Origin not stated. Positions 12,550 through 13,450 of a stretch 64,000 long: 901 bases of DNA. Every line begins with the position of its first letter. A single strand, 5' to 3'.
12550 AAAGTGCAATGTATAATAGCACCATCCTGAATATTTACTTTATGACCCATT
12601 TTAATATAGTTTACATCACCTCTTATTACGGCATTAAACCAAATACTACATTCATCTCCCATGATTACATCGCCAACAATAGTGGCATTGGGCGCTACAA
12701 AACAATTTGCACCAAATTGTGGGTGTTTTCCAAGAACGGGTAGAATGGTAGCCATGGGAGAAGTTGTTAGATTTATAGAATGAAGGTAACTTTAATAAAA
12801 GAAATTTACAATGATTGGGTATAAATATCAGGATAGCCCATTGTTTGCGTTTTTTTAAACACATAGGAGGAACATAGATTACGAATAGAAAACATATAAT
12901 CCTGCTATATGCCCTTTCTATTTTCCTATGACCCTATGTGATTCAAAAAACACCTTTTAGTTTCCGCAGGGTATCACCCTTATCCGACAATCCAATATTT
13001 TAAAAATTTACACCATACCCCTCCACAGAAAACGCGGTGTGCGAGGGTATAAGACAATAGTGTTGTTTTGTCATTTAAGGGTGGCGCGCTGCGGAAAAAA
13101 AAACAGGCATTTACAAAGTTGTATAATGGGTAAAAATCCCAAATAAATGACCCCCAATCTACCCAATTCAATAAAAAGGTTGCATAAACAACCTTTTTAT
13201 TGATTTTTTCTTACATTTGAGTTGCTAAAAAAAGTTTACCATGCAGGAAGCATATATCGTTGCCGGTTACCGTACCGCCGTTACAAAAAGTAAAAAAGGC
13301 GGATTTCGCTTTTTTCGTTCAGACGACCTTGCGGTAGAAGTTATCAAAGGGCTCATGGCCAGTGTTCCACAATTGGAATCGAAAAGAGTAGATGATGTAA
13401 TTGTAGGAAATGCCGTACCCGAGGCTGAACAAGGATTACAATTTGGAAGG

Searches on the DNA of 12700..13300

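Call 4: search_rna_families(source=window, start=12700, end=13300, threshold=evalue, max_evalue=10, show_alignments=4)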
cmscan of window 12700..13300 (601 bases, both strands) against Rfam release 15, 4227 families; matches with E-value up to 10: 17.
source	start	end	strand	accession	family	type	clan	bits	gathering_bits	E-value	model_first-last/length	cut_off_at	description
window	13168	13244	-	RF02432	SpF25_sRNA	Gene; sRNA;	-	19.8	48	1.2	1-102/102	no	Streptococcus sRNA SpF25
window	13138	13231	-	RF02070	STnc300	Gene; sRNA;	-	19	80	6.4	1-159/159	no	Salmonella enterica sRNA STnc300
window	13027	13076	-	RF02702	AgvB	Gene; sRNA;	-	18.9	56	0.47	1-62/62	no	Anti GcvB sRNA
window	13153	13220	-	RF03845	mir-3327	Gene; miRNA;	-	18.9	85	1.5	1-89/89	no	mir-3327 microRNA precursor family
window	13119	13205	+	RF00473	snosnR54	Gene; snRNA; snoRNA; CD-box;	CL00065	18.8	50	5.8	1-87/87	no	Small nucleolar RNA snR54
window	13097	13236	-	RF00515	PyrR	Cis-reg;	-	18.5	54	5.5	1-115/115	no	PyrR binding site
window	13127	13232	-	RF02037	IMES-4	Gene;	-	17.4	48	3.3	1-80/80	no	IMES-4 RNA motif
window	13165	13277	+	RF02719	sca_ncR20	Gene; snRNA; snoRNA; scaRNA;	-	16.6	127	9.2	1-104/104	no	Small Cajal body specific RNA ncR20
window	13165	13235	-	RF02029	sraA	Gene; sRNA;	-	16.5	56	9.4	1-95/95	no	sraA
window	13163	13242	-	RF02397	sau-5971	Gene; sRNA;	-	16.3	90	3.2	1-96/96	no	Staphylococcus sRNA sau-5971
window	13169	13281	-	RF04184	BTnc060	Gene; sRNA;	-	16.1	228.9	6.3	1-213/213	no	Bacteroides sRNA BTnc060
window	12848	12952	-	RF04128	MIR8562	Gene; miRNA;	-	15.4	211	2.7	1-242/242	no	MIR8562 microRNA precursor family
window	12898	12973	-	RF00376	HIV_GSL3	Cis-reg;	-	15.3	42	10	1-84/84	no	HIV gag stem loop 3 (GSL3)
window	12849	12951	+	RF04128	MIR8562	Gene; miRNA;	-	14.9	211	3.6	1-242/242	no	MIR8562 microRNA precursor family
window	13165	13206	+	RF04128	MIR8562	Gene; miRNA;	-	13.9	211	5.8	1-242/242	no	MIR8562 microRNA precursor family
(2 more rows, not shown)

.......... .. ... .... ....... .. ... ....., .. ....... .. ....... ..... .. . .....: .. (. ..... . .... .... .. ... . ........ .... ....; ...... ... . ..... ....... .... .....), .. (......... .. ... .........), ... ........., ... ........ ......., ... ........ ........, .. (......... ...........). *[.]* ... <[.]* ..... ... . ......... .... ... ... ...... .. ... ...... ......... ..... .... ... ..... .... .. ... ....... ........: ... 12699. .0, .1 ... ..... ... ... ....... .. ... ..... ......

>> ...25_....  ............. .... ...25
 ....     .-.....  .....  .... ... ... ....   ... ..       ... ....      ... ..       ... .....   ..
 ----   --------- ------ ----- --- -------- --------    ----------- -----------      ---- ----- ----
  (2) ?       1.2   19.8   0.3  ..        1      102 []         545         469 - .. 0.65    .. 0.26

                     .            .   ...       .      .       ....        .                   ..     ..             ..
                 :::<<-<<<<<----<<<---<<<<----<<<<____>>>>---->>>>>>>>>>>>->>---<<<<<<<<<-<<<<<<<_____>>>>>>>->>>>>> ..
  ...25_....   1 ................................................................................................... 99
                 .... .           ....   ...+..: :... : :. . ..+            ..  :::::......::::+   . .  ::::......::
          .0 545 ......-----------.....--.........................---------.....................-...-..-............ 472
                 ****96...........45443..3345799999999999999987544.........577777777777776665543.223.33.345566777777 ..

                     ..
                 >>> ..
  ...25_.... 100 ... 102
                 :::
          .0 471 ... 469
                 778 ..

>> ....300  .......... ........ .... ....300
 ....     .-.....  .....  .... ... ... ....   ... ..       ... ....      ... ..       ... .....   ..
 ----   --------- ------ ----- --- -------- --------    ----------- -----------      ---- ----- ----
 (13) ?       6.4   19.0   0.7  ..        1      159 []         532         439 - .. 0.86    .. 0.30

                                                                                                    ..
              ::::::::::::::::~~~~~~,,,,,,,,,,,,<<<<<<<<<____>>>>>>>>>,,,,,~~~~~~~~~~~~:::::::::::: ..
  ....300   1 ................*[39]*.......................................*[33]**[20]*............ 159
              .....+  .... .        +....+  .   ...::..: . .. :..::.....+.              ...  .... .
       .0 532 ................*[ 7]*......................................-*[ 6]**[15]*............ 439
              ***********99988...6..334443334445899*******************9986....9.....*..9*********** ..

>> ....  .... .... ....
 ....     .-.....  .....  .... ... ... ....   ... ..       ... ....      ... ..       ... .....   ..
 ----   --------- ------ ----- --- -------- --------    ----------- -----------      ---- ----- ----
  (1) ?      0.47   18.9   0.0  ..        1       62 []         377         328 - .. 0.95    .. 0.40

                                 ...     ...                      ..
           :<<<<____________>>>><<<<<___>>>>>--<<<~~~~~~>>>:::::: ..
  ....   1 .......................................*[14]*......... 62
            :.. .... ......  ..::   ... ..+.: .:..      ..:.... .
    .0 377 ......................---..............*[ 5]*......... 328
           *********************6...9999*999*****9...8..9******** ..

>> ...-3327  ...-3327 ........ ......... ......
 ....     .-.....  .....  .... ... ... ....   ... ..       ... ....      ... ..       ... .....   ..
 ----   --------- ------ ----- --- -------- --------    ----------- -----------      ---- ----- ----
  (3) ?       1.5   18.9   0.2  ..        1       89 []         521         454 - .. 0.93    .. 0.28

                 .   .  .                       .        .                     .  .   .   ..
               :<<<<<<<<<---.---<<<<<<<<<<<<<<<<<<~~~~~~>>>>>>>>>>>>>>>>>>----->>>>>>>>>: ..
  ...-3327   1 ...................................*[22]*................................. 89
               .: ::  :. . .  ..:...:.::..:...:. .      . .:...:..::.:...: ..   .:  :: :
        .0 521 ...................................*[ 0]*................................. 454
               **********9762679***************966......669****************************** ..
